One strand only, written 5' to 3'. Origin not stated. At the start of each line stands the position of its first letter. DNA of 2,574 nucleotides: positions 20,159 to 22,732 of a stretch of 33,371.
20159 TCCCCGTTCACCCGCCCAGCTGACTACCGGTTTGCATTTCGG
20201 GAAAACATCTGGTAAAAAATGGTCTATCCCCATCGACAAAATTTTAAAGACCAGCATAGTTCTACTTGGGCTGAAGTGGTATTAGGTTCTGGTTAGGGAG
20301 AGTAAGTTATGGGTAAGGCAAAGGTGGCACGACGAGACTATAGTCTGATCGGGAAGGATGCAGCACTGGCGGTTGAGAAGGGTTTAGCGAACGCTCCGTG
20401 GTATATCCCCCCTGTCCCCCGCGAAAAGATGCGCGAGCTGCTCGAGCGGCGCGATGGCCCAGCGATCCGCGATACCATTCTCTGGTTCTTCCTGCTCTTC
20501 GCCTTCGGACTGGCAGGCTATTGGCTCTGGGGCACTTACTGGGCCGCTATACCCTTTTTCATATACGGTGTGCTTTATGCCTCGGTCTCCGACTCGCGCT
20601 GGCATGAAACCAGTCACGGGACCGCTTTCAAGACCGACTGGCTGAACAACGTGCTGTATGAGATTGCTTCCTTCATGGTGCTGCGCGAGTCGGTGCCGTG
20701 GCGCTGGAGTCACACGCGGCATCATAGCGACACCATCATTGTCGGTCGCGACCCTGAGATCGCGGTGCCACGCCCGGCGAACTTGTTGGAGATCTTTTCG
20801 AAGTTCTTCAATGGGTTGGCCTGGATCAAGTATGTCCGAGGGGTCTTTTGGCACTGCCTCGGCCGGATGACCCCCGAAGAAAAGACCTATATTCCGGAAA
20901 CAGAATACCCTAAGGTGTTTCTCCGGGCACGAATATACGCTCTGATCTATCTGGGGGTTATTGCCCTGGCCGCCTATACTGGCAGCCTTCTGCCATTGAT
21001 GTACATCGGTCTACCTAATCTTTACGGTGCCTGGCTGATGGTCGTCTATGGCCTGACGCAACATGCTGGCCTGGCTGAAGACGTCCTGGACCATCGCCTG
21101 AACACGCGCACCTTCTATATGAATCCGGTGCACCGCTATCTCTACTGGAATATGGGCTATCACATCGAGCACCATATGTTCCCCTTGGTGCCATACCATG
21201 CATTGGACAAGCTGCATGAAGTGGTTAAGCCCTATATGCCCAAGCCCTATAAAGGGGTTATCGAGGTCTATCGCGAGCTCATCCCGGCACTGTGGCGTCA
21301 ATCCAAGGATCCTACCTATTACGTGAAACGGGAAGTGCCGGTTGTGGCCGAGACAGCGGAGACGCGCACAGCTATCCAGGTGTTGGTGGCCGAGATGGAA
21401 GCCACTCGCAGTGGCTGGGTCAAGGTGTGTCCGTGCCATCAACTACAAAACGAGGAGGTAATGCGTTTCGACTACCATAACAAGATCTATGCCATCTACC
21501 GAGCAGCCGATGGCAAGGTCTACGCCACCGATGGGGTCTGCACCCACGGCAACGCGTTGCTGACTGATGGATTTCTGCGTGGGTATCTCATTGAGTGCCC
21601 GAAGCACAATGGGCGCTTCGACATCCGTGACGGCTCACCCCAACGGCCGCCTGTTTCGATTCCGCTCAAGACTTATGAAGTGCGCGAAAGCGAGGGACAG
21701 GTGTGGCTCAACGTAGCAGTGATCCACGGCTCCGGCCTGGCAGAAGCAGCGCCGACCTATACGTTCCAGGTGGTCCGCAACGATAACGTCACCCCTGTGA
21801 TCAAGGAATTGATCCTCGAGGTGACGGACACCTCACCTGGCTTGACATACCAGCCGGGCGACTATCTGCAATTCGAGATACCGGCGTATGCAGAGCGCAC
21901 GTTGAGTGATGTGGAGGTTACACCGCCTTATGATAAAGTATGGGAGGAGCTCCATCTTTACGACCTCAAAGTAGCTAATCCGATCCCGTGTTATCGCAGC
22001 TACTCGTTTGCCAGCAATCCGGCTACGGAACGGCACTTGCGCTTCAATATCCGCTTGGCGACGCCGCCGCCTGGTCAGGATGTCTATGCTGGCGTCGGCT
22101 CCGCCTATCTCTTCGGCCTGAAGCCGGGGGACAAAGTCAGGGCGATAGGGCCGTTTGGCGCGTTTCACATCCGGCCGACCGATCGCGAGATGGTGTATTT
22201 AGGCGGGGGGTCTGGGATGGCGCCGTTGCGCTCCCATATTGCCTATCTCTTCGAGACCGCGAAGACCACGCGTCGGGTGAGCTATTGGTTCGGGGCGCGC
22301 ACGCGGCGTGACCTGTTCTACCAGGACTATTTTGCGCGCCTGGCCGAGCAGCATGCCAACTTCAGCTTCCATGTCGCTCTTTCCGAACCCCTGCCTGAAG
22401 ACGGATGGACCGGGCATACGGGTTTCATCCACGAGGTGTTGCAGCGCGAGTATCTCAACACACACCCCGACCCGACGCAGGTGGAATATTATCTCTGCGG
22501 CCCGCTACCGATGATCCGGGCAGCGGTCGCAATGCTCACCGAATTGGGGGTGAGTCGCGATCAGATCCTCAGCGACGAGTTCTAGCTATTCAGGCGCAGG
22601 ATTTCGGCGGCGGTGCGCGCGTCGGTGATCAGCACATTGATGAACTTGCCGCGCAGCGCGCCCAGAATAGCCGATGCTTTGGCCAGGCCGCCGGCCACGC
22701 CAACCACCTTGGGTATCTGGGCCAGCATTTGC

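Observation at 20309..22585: Self-sufficient membrane di-iron oxygenase: desaturase-family domain fused to a Rieske ferredoxin and an NqrF-like reductase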

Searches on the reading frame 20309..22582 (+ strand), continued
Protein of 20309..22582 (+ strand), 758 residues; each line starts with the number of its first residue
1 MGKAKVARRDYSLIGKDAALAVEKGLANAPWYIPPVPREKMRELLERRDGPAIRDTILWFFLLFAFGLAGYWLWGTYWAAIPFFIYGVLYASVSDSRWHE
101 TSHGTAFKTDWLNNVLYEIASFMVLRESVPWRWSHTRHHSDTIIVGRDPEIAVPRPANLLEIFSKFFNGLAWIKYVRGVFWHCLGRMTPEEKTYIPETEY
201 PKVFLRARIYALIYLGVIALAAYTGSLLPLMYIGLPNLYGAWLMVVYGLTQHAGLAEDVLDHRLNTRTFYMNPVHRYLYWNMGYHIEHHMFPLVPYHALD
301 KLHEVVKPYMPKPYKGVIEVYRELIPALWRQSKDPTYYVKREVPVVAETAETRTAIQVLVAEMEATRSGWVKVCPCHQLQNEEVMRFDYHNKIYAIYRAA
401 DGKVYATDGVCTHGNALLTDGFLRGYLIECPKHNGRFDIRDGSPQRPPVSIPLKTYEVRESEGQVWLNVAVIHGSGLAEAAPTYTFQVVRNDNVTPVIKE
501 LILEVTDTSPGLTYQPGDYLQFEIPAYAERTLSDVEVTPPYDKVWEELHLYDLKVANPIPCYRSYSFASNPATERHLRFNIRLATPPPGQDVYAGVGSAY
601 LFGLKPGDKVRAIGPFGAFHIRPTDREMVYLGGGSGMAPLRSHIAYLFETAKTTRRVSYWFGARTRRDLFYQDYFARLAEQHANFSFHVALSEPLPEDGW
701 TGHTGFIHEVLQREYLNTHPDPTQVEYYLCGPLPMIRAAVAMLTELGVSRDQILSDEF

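Call 44: find_encoding_contigs(protein=P0075, flank=10000, max_places=1)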
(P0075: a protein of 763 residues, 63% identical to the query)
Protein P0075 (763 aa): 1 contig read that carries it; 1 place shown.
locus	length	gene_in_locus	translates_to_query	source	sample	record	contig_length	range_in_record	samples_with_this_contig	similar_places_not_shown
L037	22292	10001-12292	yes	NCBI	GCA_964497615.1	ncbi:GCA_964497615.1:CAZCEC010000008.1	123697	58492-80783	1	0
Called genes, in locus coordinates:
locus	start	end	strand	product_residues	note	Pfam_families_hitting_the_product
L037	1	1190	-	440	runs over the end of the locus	PF03446:NAD_binding_2 (faint), PF03721:UDPG_MGDP_dh_N, PF03807:F420_oxidored (faint), PF00984:UDPG_MGDP_dh, PF03720:UDPG_MGDP_dh_C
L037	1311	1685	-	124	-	PF06262:Zincin_1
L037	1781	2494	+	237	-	PF00106:adh_short, PF01370:Epimerase (weak), PF08659:KR (faint), PF13561:adh_short_C2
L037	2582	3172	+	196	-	PF07638:Sigma70_ECF (faint), PF04542:Sigma70_r2, PF08281:Sigma70_r4_2, PF04545:Sigma70_r4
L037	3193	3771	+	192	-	-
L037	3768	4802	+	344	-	PF26514:DUF8173 (weak)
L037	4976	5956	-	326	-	PF00126:HTH_1, PF03466:LysR_substrate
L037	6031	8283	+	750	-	PF01590:GAF (weak), PF13185:GAF_2 (weak), PF13492:GAF_3 (weak), PF01590:GAF, PF13185:GAF_2, PF13492:GAF_3, PF01966:HD, PF13487:HD_5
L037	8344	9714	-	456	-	PF01546:Peptidase_M20, PF07687:M20_dimer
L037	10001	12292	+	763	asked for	PF00487:FA_desaturase, PF00355:Rieske, PF13806:Rieske_2 (weak), PF00175:NAD_binding_1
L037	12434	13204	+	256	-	PF20703:nSTAND1 (weak), PF00005:ABC_tran, PF13304:AAA_21 (faint)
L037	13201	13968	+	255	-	PF00528:BPD_transp_1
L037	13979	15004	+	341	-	PF13379:NMT1_2 (faint), PF09084:NMT1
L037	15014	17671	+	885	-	PF00501:AMP-binding, PF13193:AMP-binding_C (weak), PF00550:PP-binding, PF00975:Thioesterase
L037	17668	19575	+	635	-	PF13522:GATase_6, PF13537:GATase_7, PF00733:Asn_synthase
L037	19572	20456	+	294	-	PF27840:ScmC (faint)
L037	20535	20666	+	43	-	-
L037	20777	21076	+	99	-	PF05402:PqqD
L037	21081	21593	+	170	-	PF13471:Transglut_core3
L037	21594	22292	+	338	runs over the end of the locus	PF08240:ADH_N, PF16912:Glu_dehyd_C, PF00107:ADH_zinc_N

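Call 45: find_encoding_contigs(protein=P0109, flank=10000, max_places=1)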
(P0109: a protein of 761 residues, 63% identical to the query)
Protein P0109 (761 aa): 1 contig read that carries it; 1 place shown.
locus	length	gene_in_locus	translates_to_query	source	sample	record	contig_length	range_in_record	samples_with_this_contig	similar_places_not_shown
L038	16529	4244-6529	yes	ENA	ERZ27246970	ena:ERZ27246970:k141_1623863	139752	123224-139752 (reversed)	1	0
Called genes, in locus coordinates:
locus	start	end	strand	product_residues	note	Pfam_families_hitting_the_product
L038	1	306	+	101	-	?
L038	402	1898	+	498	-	PF00005:ABC_tran, PF09818:ABC_ATPase (faint), PF13304:AAA_21 (faint), PF00005:ABC_tran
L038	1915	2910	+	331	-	PF02653:BPD_transp_2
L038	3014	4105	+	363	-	-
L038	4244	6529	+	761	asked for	PF00487:FA_desaturase, PF00355:Rieske, PF13806:Rieske_2 (weak), PF00175:NAD_binding_1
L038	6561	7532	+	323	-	-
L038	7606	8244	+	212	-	PF02607:B12-binding_2, PF02310:B12-binding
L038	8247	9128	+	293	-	PF00809:Pterin_bind, PF03599:CdhD (weak)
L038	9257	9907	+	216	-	PF00657:Lipase_GDSL, PF13472:Lipase_GDSL_2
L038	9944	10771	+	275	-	PF01261:AP_endonuc_2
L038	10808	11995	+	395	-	-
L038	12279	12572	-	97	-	PF00702:Hydrolase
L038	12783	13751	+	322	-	PF00056:Ldh_1_N, PF01266:DAO (weak), PF02866:Ldh_1_C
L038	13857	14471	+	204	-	PF01786:AOX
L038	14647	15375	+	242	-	PF00106:adh_short, PF08659:KR, PF13460:NAD_binding_10 (faint), PF13561:adh_short_C2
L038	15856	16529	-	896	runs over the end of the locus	PF00690:Cation_ATPase_N, PF00122:E1-E2_ATPase, PF00702:Hydrolase, PF13246:Cation_ATPase, PF00689:Cation_ATPase_C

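Call 46: find_encoding_contigs(protein=P0020, flank=10000, max_places=1)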
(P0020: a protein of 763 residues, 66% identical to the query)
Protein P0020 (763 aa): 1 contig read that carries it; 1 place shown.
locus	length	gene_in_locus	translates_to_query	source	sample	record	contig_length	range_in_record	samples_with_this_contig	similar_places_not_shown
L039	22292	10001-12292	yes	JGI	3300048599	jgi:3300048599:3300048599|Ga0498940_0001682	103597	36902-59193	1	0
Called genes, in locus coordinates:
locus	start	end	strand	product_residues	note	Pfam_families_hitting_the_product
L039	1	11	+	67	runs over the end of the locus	-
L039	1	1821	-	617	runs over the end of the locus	PF02463:SMC_N (faint), PF13175:AAA_15, PF13476:AAA_23 (weak), PF13304:AAA_21 (faint), PF20469:OLD-like_TOPRIM (weak)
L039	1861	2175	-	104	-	-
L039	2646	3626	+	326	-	PF00248:Aldo_ket_red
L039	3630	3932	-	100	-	PF01909:NTP_transf_2, PF18765:Polbeta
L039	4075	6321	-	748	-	PF12708:Pect-lyase_RHGA_epim, PF00295:Glyco_hydro_28, PF13229:Beta_helix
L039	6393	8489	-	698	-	PF00754:F5_F8_type_C (faint), PF22633:F5_F8_type_C_2 (weak)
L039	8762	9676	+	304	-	PF04072:LCM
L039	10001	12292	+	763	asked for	PF00487:FA_desaturase, PF00355:Rieske, PF13806:Rieske_2, PF00970:FAD_binding_6 (faint), PF00175:NAD_binding_1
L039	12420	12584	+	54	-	-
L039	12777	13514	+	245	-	PF10740:DUF2529 (faint), PF13580:SIS_2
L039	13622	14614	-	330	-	PF00480:ROK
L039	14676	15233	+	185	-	PF05163:DinB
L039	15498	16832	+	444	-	PF07730:HisKA_3, PF02518:HATPase_c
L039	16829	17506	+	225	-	PF00072:Response_reg, PF08281:Sigma70_r4_2 (faint), PF00196:GerE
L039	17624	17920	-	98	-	-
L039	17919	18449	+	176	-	-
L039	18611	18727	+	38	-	-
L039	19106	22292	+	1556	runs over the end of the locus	PF00310:GATase_2, PF04898:Glu_syn_central, PF01645:Glu_synthase, PF01493:GXGXG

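Call 48: predict_structure(alignment_id=A1)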
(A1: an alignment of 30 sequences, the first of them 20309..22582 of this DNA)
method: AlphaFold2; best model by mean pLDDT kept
length: 758 residues; sequences in the alignment: 30
mean_pLDDT: 68.3   pTM: 0.51
mean pLDDT of the five models: 68.3, 67.8, 67.4, 67.3, 66.1
residues with pLDDT >= 90: 127; 70-90: 270; 50-70: 177; < 50: 184
segments of 3 or more residues with pLDDT < 50: 1-34, 94-155, 252-284, 345-366, 413-421, 431-434, 446-450, 475-480
pLDDT, mean of each block of 10 residues (from residue 1): 33 34 32 50 55 60 77 75 69 44 34 42 41 32 28 57 69 69 77 60 73 80 77 63 58 42 43 43 47 55 64 62 74 66 46 36 55 82 71 76 78 47 61 59 55 76 84 52 86 89 87 83 85 88 86 81 82 88 69 75 93 80 91 80 93 95 85 92 96 87 92 95 94 81 93 80
secondary structure, 60 per line:
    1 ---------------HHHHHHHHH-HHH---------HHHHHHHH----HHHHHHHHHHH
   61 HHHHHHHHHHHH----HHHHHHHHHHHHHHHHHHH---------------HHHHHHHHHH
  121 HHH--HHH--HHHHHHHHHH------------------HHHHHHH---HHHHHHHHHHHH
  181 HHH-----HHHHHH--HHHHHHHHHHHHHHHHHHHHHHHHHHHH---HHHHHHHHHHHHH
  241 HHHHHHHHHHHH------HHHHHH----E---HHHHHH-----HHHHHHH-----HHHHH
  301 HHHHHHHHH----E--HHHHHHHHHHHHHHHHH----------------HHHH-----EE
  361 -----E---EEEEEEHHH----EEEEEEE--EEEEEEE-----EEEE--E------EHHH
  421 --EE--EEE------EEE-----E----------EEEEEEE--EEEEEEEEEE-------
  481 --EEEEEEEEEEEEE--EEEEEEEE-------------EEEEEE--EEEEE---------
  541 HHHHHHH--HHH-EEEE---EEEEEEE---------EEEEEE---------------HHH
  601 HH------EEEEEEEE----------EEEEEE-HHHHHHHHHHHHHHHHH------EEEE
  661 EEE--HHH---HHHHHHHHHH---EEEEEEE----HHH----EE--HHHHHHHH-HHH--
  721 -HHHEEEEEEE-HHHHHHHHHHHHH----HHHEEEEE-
elements in order (helices of 4 or more, strands of 3 or more residues): H16-24 H38-45 H50-72 H77-95 H111-123 H131-140 H159-165 H169-183 H189-194 H197-224 H228-252 H259-264 H273-278 H284-290 H296-309 H317-333 H350-353 E370-375 E383-389 E392-398 E404-407 E427-429 E436-438 E455-461 E464-473 E483-495 E498-505 E519-524 E527-531 H541-547 E554-557 E561-567 E577-582 H598-602 E609-616 E627-632 H634-650 E657-663 H672-681 E685-691 H707-714 E725-731 H733-745 E753-757

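Call 81: search_protein_families(library=pfam, proteins=[L008:11539-14841:+, L031:4646-5599:+, L038:6561-7532:+, L038:3014-4105:+, L038:10808-11995:+, L008:10356-11261:-, L012:15065-16603:-, L021:2589-4664:-], max_evalue=0.001)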
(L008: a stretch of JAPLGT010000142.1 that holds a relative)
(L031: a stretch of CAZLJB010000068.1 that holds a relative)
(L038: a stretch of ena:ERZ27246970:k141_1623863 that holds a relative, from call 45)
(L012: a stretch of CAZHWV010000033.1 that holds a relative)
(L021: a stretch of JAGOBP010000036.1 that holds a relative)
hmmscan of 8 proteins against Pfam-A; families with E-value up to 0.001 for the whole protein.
L008:11539-14841:+ (1100 aa): 17 families
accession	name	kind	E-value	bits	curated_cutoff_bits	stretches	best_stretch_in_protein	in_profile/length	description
PF17128.10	DUF5107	-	4.2e-51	174.2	24.4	1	52-340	5-284/310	Domain of unknown function (DUF5107)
PF07719.23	TPR_2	-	7.7e-33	110.3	27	1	762-790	5-33/34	Tetratricopeptide repeat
PF00515.34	TPR_1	-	8.7e-25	85.9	27.8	1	762-791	5-34/34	Tetratricopeptide repeat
PF13181.12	TPR_8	-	2.4e-18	65.1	25.7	0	583-611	3-31/34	Tetratricopeptide repeat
PF13424.12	TPR_12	-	7.6e-16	58.5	30.1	1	511-573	7-71/77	Tetratricopeptide repeat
PF13428.12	TPR_14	-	4e-15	55.2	23.5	0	582-622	2-42/44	Tetratricopeptide repeat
PF13432.12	TPR_16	-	3e-13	50.4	32.7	1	512-580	2-62/65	Tetratricopeptide repeat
PF13414.12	TPR_11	-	2.6e-09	37.1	26.8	1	773-802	9-38/42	TPR repeat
PF14559.12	TPR_19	-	5.7e-09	36.6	25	0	746-794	13-61/68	Tetratricopeptide repeat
PF13431.12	TPR_17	-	1.5e-08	34.7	24.4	0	495-527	1-33/34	Tetratricopeptide repeat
PF23300.3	HEAT_Nup120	-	4.7e-08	33.5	29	0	948-986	25-63/170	Nucleoporin Nup120, HEAT repeats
PF13176.12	TPR_7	-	6.3e-08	32.6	27.9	0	583-609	1-29/36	Tetratricopeptide repeat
PF25064.1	ARM_TT21_5th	-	3.1e-07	31.1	27.8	0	500-587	28-112/117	TT21 fifth ARM repeats domain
PF13374.12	TPR_10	-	4.8e-07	30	27.5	0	587-619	8-40/42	Tetratricopeptide repeat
PF13174.12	TPR_6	-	2.9e-06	28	26.3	0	583-610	2-29/33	Tetratricopeptide repeat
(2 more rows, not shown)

L031:4646-5599:+ (317 aa): 1 family
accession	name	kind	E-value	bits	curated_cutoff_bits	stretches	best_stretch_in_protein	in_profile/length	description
PF05721.19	PhyH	-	7.7e-14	52.9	22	1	60-288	3-212/213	Phytanoyl-CoA dioxygenase (PhyH)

L038:6561-7532:+ (323 aa): 2 families
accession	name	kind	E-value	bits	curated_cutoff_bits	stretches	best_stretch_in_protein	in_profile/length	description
PF01263.26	Aldose_epim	-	0.00022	21.2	27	0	93-175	79-173/299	Aldose 1-epimerase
PF14486.12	DUF4432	-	0.00084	18.6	32.5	0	242-314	230-300/304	Domain of unknown function (DUF4432)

L038:3014-4105:+ (363 aa): 0 families

L038:10808-11995:+ (395 aa): 0 families

L008:10356-11261:- (301 aa): 0 families

L012:15065-16603:- (512 aa): 2 families
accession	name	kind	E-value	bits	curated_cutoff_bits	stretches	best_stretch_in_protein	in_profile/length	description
PF00251.26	Glyco_hydro_32N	-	4e-95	319.4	22.1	1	43-350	1-307/307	Glycosyl hydrolases family 32 N-terminal domain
PF08244.19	Glyco_hydro_32C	-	2.3e-38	132.1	21.9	1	353-506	1-158/158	Glycosyl hydrolases family 32 C terminal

L021:2589-4664:- (691 aa): 0 families

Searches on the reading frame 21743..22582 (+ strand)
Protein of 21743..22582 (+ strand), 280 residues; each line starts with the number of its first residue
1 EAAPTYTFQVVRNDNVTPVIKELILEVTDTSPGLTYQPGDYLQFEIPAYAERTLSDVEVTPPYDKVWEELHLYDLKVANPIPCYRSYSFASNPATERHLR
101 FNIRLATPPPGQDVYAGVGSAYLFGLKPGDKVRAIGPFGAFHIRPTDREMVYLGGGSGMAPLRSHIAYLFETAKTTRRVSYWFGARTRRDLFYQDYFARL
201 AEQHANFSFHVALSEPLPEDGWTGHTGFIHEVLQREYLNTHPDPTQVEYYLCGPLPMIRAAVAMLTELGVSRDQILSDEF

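Call 59: search_solved_structures(query=window:21743-22582:+, max_evalue=1e-40, show_alignments=2)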
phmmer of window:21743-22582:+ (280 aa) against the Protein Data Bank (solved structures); distinct sequences matched with E-value up to 1e-40: 9.
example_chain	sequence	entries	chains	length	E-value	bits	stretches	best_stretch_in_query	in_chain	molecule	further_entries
7qty_A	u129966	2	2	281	1.5e-77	263.9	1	7-280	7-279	Na(+)-translocating NADH-quinone reductase subunit F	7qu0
2r6h_A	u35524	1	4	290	1.3e-76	260.9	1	8-280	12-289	NADH:ubiquinone oxidoreductase, Na translocating, F subunit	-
7qu3_A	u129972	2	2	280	1.7e-75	257.2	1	10-280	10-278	Na(+)-translocating NADH-quinone reductase subunit F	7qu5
4u9u_A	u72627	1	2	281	3.8e-72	246.2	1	8-280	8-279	Na(+)-translocating NADH-quinone reductase subunit F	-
8ad4_A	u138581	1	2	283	4e-72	246.1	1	9-280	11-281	Na(+)-translocating NADH-quinone reductase subunit F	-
4uaj_A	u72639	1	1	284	4e-72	246.1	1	9-280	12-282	Na(+)-translocating NADH-quinone reductase subunit F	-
8a1t_F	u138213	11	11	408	1.3e-71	244.5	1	9-280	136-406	Na(+)-translocating NADH-quinone reductase subunit F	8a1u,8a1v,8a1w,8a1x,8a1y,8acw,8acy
8ad3_A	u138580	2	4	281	1.3e-71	244.4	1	8-279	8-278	Na(+)-translocating NADH-quinone reductase subunit F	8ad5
7xk3_F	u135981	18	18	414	1.4e-71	244.4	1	9-280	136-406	Na(+)-translocating NADH-quinone reductase subunit F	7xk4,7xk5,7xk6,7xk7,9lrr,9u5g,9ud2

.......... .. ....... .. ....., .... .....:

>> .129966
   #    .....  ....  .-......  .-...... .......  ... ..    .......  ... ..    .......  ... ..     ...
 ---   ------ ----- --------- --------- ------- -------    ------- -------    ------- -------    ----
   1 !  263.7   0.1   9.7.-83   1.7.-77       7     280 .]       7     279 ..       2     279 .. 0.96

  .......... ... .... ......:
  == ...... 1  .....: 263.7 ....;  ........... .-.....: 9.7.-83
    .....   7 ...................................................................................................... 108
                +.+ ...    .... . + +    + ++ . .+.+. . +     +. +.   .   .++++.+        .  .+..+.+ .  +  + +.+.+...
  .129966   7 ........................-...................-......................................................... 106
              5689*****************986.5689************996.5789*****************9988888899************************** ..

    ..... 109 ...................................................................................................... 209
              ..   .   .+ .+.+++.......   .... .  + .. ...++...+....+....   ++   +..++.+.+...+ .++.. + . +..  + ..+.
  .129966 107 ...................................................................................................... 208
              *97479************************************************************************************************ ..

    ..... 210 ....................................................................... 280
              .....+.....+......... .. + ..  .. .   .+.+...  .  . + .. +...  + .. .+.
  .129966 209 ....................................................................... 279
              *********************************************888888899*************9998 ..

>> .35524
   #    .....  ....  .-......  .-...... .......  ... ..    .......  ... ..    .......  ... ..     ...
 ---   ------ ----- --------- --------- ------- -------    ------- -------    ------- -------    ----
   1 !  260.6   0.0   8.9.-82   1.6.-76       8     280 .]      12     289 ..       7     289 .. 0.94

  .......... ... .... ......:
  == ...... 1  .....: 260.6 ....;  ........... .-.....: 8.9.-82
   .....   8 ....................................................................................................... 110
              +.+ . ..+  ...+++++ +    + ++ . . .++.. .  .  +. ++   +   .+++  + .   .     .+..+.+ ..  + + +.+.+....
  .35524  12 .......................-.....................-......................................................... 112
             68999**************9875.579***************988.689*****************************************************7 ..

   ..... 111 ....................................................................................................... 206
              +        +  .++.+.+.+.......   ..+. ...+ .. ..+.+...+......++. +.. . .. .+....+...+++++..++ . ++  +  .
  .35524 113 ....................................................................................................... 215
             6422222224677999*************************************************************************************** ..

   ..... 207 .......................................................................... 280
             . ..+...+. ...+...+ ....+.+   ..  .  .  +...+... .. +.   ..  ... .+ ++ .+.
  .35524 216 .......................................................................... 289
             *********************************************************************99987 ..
